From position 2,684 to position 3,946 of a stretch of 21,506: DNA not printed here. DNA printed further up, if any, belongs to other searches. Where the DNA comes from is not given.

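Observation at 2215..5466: Translationally coupled GT-C membrane glycosyltransferase, ArnC/GtrB-like GT2 and SAM-methyltransferase module, convergent with a LamG protein carrying a Pro/Ala-rich linker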

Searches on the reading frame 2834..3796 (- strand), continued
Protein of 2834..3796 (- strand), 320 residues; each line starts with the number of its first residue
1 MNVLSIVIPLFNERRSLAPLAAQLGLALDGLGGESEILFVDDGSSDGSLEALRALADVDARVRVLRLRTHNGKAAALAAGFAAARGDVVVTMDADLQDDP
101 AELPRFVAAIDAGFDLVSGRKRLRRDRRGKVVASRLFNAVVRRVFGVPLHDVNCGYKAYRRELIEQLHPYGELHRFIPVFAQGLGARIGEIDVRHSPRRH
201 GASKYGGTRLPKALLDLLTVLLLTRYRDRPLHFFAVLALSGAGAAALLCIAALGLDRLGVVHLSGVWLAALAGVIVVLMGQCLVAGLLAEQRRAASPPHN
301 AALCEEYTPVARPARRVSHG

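Call 85: find_encoding_contigs(protein=P0360, flank=6000, max_places=2)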
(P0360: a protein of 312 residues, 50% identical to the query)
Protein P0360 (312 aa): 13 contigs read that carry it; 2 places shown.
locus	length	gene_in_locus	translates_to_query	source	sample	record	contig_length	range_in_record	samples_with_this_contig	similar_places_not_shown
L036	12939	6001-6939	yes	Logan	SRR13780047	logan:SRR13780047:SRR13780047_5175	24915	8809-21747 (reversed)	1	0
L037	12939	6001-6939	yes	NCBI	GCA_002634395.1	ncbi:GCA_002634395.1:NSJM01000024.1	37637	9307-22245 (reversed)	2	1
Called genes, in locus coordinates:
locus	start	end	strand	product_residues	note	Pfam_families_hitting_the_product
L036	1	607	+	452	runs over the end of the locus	PF02310:B12-binding (faint), PF04055:Radical_SAM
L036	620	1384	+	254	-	PF00535:Glycos_transf_2, PF13641:Glyco_tranf_2_3 (weak)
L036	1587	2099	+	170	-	PF09721:Exosortase_EpsH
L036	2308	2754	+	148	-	-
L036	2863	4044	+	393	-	-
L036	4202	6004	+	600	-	PF08409:TMTC_DUF1736 (weak), PF13371:TPR_9 (faint), PF13414:TPR_11 (faint), PF13424:TPR_12 (faint), PF13431:TPR_17 (faint), PF14559:TPR_19 (faint), PF00515:TPR_1 (faint), PF13432:TPR_16, +5 more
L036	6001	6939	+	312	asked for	PF00535:Glycos_transf_2, PF10111:Glyco_tranf_2_2 (weak), PF13641:Glyco_tranf_2_3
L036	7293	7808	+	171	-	PF11604:CusF_Ec (faint), PF18914:DUF5666 (faint)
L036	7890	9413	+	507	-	PF15892:BNR_4 (faint), PF13088:BNR_2 (weak), PF24316:Tli3 (faint), PF02012:BNR (faint), PF13088:BNR_2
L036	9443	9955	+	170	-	-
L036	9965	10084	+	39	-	-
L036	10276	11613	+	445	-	-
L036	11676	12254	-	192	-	-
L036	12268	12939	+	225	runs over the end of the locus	-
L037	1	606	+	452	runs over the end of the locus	PF02310:B12-binding (faint), PF04055:Radical_SAM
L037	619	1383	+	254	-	PF00535:Glycos_transf_2, PF13641:Glyco_tranf_2_3 (weak)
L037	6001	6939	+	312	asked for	PF00535:Glycos_transf_2, PF10111:Glyco_tranf_2_2 (weak), PF13641:Glyco_tranf_2_3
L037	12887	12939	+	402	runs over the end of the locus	PF00535:Glycos_transf_2, PF13641:Glyco_tranf_2_3, PF13632:Glyco_trans_2_3 (weak)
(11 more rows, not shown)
